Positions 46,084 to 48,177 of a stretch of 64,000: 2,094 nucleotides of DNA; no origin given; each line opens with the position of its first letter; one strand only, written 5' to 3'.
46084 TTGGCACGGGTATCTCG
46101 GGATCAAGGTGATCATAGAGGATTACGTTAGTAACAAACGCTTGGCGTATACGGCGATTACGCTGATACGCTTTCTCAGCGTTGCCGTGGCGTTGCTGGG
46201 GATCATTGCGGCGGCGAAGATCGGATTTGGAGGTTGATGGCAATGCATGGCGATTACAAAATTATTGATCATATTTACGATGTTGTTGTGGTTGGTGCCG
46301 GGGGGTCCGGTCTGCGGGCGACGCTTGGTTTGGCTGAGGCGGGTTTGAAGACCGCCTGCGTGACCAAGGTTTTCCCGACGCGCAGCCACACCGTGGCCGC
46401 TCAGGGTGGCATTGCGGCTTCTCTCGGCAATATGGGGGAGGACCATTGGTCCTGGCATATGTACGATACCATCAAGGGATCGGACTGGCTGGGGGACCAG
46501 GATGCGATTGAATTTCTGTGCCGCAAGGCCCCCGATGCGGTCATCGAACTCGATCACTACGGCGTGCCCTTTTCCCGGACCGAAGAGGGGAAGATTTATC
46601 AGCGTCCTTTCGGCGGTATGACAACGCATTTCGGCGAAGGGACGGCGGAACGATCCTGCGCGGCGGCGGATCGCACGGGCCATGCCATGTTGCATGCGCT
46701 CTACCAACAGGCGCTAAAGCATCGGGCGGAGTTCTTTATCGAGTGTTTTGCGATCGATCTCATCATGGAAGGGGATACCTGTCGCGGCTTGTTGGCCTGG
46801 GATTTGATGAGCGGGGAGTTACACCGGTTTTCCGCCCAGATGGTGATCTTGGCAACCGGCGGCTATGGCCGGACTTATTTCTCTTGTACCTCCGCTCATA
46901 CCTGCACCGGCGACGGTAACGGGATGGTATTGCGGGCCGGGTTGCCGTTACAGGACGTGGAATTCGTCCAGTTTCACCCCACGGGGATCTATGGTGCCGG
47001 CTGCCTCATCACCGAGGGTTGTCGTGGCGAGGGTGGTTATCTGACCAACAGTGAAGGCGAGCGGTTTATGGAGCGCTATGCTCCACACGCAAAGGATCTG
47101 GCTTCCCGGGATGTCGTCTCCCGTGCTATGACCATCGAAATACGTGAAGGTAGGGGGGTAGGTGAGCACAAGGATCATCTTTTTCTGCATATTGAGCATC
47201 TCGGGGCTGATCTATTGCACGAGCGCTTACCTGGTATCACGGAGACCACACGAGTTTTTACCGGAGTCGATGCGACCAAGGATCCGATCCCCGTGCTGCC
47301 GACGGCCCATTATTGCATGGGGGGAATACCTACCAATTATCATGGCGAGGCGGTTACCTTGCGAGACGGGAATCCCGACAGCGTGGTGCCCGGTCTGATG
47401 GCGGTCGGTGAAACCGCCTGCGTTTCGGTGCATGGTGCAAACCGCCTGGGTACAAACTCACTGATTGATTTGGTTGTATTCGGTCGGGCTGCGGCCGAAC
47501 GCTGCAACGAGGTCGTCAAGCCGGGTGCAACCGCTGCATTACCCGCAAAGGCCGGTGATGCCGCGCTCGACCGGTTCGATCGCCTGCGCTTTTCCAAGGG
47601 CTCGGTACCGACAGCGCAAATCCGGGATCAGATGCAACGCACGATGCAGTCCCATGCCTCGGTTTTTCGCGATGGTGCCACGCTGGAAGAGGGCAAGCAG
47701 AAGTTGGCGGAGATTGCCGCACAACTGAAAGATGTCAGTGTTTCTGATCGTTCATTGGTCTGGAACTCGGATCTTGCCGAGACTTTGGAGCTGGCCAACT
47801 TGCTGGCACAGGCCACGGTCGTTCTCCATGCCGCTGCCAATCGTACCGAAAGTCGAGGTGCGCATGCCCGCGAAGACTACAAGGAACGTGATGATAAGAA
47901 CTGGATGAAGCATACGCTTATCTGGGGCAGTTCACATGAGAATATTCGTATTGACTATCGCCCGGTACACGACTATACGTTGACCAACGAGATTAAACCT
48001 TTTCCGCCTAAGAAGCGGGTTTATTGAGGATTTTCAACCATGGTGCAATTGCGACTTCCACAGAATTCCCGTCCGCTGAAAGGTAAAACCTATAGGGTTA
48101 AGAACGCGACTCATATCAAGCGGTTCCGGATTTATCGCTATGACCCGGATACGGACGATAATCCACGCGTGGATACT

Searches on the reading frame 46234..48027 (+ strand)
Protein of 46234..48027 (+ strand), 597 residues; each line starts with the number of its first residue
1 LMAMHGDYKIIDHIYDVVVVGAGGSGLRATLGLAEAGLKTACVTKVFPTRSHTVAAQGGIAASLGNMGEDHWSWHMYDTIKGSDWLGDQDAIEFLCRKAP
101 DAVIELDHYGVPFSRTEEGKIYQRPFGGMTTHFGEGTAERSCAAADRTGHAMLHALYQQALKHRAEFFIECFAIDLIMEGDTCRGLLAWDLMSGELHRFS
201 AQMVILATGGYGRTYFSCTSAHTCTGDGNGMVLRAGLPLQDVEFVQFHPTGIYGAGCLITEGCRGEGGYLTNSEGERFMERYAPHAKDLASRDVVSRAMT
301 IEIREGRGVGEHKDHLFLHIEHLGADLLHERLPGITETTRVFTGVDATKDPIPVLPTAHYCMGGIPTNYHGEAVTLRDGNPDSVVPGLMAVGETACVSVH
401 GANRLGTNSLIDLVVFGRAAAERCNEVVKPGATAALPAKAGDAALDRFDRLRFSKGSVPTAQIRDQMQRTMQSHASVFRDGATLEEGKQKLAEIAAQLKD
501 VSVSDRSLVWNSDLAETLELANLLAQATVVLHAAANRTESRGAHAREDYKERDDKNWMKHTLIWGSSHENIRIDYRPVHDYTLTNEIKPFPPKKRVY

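Call 8: search_protein_families(library=ncbifam, proteins=[window:46234-48027:+], max_evalue=0.00001)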
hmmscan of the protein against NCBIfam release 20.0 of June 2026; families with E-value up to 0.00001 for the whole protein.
window:46234-48027:+ (597 aa): 33 families (the best 25 are shown)
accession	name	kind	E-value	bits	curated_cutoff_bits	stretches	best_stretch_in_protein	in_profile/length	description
TIGR01816.1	sdhA_forward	equivalog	3.6e-284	943.4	727.35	1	13-597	1-584/584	succinate dehydrogenase flavoprotein subunit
TIGR01812.1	sdhA_frdA_Gneg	subfamily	1.4e-241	802.9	567.3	1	16-597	1-568/568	succinate dehydrogenase or fumarate reductase, flavoprotein subunit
NF004613.0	PRK05945.1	equivalog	5.4e-185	616.3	824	1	15-597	4-575/575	succinate dehydrogenase/fumarate reductase flavoprotein subunit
NF004724.0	PRK06069.1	subfamily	1.2e-183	611.5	826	1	15-579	6-566/577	succinate dehydrogenase/fumarate reductase flavoprotein subunit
NF006686.0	PRK09231.1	equivalog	6.5e-160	533.5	854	1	15-597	6-581/598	fumarate reductase (quinol) flavoprotein subunit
TIGR01176.1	fum_red_Fp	equivalog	3.1e-154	514.8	932.7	1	16-597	5-579/580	fumarate reductase (quinol) flavoprotein subunit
NF005037.0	PRK06452.1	equivalog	1.2e-146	489.5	862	1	15-579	6-555/566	succinate dehydrogenase flavoprotein subunit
NF006383.0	PRK08626.1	equivalog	4.4e-144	481.2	663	1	14-582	5-588/657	fumarate reductase flavoprotein subunit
NF042982.1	MFR_Fp_SdhA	equivalog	3.9e-137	458.3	1100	1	15-578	48-601/612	8-methylmenaquinol:fumarate reductase flavoprotein subunit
NF004900.0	PRK06263.1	equivalog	1.3e-122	410.2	718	1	15-566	8-537/546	fumarate reductase (CoM/CoB) subunit TfrA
NF005866.0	PRK07803.1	equivalog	1.2e-118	397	819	2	10-285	4-290/631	fumarate reductase/succinate dehydrogenase flavoprotein subunit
NF006392.0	PRK08641.1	equivalog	1.2e-105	354.3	855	1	16-583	5-572/593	succinate dehydrogenase flavoprotein subunit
NF005867.0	PRK07804.1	equivalog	3.6e-103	345.7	639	1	15-572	19-538/548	L-aspartate oxidase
NF005636.0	PRK07395.1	subfamily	4.4e-102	342.1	723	1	11-569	9-553/560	L-aspartate oxidase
TIGR00551.1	nadB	equivalog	1.5e-101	340.5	452.75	1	15-549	3-488/489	L-aspartate oxidase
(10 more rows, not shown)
